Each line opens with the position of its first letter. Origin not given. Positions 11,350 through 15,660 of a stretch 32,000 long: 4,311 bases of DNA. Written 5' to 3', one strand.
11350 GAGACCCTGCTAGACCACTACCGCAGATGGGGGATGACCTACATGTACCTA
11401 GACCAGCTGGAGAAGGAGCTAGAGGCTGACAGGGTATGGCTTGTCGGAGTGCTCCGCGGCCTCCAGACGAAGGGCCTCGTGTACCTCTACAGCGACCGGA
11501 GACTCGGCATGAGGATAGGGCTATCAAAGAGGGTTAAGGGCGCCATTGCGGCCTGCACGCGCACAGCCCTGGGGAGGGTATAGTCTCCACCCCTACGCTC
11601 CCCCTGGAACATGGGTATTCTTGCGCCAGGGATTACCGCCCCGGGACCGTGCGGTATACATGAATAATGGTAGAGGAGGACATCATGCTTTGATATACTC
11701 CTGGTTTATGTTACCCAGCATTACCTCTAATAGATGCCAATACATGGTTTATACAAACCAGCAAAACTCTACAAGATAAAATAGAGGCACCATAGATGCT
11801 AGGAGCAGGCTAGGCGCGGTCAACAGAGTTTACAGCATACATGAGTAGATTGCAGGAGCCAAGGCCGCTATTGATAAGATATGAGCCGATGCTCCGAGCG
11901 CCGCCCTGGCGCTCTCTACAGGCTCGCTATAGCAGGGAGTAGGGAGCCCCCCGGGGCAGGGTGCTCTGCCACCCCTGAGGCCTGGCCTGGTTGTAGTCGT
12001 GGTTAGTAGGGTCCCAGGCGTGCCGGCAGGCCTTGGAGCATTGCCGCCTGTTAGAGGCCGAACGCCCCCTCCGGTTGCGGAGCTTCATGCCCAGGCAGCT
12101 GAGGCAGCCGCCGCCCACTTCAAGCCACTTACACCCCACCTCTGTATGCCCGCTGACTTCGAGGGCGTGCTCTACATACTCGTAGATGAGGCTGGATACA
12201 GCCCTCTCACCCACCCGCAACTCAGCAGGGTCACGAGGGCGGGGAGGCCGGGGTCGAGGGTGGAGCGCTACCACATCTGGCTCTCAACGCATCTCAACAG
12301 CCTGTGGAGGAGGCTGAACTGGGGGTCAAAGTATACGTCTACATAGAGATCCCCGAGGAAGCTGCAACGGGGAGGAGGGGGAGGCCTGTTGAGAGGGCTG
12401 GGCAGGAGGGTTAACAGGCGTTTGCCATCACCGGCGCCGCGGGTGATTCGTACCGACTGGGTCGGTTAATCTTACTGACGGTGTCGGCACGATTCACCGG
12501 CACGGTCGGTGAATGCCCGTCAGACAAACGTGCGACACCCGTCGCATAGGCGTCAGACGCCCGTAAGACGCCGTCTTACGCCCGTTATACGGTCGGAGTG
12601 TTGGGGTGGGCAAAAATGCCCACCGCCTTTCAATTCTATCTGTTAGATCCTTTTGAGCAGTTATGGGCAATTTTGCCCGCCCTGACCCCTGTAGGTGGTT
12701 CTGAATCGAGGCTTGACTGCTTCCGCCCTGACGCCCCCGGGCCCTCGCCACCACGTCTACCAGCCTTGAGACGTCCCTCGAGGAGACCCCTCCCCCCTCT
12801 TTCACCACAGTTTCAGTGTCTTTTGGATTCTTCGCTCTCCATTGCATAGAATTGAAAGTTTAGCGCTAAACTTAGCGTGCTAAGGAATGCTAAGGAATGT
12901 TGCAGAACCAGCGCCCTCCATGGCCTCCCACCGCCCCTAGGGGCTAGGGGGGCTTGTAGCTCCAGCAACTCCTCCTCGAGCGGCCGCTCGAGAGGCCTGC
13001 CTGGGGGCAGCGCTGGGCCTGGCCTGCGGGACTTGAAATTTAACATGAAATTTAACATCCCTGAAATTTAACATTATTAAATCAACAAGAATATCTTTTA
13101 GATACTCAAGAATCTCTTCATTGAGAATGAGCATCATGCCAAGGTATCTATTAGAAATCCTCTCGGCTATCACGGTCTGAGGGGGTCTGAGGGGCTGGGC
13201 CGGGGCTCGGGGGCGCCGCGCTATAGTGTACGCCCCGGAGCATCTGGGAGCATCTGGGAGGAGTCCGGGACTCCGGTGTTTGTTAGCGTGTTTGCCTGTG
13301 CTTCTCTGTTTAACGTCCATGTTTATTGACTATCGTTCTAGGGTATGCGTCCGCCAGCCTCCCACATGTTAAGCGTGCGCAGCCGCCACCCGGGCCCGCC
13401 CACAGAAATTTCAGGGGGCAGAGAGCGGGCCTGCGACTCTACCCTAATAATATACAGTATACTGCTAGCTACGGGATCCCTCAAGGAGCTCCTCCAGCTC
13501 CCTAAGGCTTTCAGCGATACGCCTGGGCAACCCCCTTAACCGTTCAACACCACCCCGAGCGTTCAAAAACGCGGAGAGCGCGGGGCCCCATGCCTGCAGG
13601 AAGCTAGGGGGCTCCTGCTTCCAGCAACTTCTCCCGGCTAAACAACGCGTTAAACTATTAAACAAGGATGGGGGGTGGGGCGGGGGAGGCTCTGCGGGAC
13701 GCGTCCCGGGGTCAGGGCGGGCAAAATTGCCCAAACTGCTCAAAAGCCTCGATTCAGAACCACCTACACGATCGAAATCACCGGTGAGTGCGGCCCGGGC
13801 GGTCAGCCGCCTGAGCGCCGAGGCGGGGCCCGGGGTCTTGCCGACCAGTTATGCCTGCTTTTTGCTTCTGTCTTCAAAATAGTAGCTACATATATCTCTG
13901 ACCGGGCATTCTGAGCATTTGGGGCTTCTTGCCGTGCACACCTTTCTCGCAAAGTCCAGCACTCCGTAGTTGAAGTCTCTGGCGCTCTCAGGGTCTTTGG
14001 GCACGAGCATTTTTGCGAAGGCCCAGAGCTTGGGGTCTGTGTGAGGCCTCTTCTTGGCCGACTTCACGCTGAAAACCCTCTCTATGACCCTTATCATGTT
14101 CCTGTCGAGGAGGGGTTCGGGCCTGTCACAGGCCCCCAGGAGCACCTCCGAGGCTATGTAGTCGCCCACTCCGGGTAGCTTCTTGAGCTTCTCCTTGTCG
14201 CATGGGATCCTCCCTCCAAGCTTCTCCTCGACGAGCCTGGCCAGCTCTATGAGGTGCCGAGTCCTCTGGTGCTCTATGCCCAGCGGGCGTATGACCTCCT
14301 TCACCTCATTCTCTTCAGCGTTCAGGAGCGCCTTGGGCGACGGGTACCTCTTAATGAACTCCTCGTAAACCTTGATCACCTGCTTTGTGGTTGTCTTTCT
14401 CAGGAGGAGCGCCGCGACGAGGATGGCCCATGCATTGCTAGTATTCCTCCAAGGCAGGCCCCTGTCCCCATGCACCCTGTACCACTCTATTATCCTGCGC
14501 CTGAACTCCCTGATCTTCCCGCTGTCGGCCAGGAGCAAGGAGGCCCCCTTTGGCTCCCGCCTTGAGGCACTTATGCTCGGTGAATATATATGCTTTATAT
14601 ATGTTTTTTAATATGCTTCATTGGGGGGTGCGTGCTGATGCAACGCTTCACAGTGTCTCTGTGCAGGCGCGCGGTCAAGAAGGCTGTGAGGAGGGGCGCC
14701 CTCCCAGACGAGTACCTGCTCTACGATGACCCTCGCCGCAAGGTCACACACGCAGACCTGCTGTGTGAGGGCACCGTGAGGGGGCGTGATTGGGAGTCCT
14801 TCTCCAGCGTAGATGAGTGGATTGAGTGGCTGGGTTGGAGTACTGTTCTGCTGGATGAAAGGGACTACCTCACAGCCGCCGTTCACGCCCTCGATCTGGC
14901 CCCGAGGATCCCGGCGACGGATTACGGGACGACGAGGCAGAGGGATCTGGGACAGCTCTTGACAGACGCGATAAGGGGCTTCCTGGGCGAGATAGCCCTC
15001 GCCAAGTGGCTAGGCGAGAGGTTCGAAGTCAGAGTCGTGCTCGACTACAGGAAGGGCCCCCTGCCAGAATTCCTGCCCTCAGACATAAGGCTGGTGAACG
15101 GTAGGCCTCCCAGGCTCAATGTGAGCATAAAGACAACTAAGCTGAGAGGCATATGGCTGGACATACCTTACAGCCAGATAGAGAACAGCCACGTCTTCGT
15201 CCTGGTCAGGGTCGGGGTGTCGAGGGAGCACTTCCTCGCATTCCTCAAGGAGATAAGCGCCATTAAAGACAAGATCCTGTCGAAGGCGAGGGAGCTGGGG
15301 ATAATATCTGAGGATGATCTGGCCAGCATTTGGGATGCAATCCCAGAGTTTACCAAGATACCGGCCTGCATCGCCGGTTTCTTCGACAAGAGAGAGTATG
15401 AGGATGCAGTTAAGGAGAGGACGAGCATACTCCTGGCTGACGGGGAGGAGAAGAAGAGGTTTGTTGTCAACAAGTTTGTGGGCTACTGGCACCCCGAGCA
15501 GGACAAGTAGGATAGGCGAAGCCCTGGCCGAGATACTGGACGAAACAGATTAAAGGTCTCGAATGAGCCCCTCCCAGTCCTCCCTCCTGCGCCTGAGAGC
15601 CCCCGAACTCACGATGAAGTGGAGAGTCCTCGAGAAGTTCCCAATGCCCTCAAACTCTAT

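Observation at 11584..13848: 2.2-kb gene-free, repeat-dense region beside a two-winged-helix gene: candidate replication origin of the WhiP/captured-element type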

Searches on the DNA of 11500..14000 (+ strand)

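Call 10: search_dna_similar(query=window:11584-13848:+, collection=phages, mode=distant)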
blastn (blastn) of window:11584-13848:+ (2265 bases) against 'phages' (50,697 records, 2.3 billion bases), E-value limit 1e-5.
No match.

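Call 72: search_rna_families(source=window, start=11500, end=14000, threshold=evalue, max_evalue=1)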
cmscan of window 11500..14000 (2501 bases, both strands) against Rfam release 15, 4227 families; matches with E-value up to 1: 1.
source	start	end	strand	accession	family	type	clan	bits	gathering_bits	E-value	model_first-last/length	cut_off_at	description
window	12918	13020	+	RF00770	mir-330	Gene; miRNA;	-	22.6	60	0.23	1-94/94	no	mir-330 microRNA precursor family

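Call 73: search_dna_similar(query=window:12250-13850:+, collection=plasmids, mode=distant, max_evalue=0.001)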
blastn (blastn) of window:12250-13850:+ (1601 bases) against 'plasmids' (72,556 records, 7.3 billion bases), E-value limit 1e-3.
No match.

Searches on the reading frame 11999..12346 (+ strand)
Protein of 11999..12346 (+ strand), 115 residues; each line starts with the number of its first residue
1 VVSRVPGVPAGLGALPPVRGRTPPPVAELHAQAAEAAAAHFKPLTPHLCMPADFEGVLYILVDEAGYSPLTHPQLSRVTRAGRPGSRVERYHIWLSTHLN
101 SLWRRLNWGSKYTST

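Call 9: search_protein_families(library=pfam, proteins=[window:11999-12346:+], max_evalue=0.01)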
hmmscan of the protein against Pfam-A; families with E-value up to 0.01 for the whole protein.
window:11999-12346:+ (115 aa): 0 families

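Call 59: search_protein_families(library=phrogs, proteins=[window:11999-12346:+], max_evalue=0.05)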
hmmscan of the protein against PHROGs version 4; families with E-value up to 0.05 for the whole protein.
window:11999-12346:+ (115 aa): 0 families

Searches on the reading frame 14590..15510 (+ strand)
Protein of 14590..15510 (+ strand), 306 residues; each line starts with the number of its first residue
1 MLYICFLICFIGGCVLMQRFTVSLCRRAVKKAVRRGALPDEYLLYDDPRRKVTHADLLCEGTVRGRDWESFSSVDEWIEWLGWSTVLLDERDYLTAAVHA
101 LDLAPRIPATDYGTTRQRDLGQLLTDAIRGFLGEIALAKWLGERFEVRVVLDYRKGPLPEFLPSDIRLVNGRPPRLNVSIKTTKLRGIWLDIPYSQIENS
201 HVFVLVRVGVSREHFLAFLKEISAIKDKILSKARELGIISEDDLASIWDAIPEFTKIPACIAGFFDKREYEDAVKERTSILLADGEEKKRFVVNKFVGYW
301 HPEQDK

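Call 9: search_protein_families(library=pfam, proteins=[window:14590-15510:+], max_evalue=0.01)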
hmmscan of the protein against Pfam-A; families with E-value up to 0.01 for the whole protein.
window:14590-15510:+ (306 aa): 0 families

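Call 59: search_protein_families(library=phrogs, proteins=[window:14590-15510:+], max_evalue=0.05)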
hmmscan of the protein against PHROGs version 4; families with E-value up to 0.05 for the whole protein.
window:14590-15510:+ (306 aa): 0 families

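Call 74: search_protein_families(library=ncbifam, max_evalue=0.01, proteins=[window:14590-15510:+])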
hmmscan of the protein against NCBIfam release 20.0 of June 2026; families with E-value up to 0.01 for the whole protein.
window:14590-15510:+ (306 aa): 0 families

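Call 76: search_protein_families(library=padloc, max_evalue=0.01, proteins=[window:14590-15510:+])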
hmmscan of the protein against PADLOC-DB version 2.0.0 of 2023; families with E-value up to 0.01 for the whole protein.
window:14590-15510:+ (306 aa): 1 family
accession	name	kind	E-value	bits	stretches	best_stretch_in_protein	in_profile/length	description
PDLC03411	REase_II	-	1.9e-129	430.1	1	24-305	5-291/350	Type II restriction enzyme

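Call 89: find_homologous_proteins(query=window:14590-15510:+)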
Query window:14590-15510:+ (306 aa): 167 proteins with E <= 0.001 among 2287 candidates; the best 120 are listed.
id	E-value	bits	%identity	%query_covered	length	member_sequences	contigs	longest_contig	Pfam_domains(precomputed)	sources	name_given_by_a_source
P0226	3.8e-191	652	100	95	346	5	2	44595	-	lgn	-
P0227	5.0e-144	498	77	93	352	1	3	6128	-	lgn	-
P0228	3.0e-137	475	72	93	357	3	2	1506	-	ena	-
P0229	6.4e-136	471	73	93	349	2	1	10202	-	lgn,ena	-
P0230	3.7e-134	465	71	93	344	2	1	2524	-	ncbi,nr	ncbi:MAG: hypothetical protein DRN26_06250 [Thermoplasmata archaeon]|nr:MAG: hypothetical protein DR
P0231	1.1e-133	464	68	95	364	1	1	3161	-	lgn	-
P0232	1.1e-133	464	70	93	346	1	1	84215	-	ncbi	-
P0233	7.1e-131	454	67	93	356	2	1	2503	-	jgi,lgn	-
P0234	5.8e-130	451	69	93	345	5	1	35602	-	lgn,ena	-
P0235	2.1e-126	440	66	93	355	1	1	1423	-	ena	-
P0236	1.0e-125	437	69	93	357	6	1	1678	-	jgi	jgi:hypothetical protein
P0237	1.5e-122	427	66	92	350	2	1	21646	-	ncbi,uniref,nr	ncbi:hypothetical protein apy_08910 [Aeropyrum pernix]|uniref:Uncharacterized protein n=1 Tax=Aeropy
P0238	3.9e-118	413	65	93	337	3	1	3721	-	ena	-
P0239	3.9e-117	409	65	92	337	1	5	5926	-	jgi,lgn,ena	-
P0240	6.3e-117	409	69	89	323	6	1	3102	-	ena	-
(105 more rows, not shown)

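Call 90: find_encoding_contigs(protein=P0227, flank=10000, max_places=3)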
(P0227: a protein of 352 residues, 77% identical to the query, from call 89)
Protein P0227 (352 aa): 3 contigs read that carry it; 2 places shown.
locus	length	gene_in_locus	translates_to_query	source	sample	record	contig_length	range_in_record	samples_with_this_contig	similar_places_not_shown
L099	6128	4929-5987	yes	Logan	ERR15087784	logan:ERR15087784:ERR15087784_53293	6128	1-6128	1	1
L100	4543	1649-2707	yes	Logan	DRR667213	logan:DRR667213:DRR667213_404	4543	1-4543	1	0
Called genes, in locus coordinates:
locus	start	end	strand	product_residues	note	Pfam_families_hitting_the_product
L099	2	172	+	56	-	?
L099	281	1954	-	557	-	PF13173:AAA_14 (weak), PF24389:ORC-CDC6-like (faint)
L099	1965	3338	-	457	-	-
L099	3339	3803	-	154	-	-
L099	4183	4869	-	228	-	PF00730:HhH-GPD, PF10576:EndIII_4Fe-2S (weak)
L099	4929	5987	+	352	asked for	-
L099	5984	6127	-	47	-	?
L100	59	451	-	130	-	-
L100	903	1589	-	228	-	PF00730:HhH-GPD, PF10576:EndIII_4Fe-2S (weak)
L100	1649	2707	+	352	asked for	-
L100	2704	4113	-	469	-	PF00145:DNA_methylase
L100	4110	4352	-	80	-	-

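Call 91: find_encoding_contigs(protein=P0229, flank=10000, max_places=2)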
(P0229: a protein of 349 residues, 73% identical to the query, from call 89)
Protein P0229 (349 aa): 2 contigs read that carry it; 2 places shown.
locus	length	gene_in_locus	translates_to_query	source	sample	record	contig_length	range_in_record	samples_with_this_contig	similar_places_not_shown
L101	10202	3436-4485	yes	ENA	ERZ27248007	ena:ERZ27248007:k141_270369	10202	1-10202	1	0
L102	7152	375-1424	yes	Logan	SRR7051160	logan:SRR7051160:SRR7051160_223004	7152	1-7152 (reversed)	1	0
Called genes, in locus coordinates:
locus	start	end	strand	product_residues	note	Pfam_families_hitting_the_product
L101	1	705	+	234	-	?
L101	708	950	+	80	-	-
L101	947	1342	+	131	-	-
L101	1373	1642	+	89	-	-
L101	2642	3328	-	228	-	PF00730:HhH-GPD, PF10576:EndIII_4Fe-2S (weak)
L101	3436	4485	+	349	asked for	-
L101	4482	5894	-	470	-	PF00145:DNA_methylase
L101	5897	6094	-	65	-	-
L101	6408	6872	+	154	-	-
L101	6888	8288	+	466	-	-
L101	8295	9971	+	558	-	PF13401:AAA_22 (faint)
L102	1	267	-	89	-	?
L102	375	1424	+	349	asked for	-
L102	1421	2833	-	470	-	PF00145:DNA_methylase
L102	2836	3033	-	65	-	-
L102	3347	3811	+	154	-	-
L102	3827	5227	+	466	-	-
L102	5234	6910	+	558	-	PF13401:AAA_22 (faint)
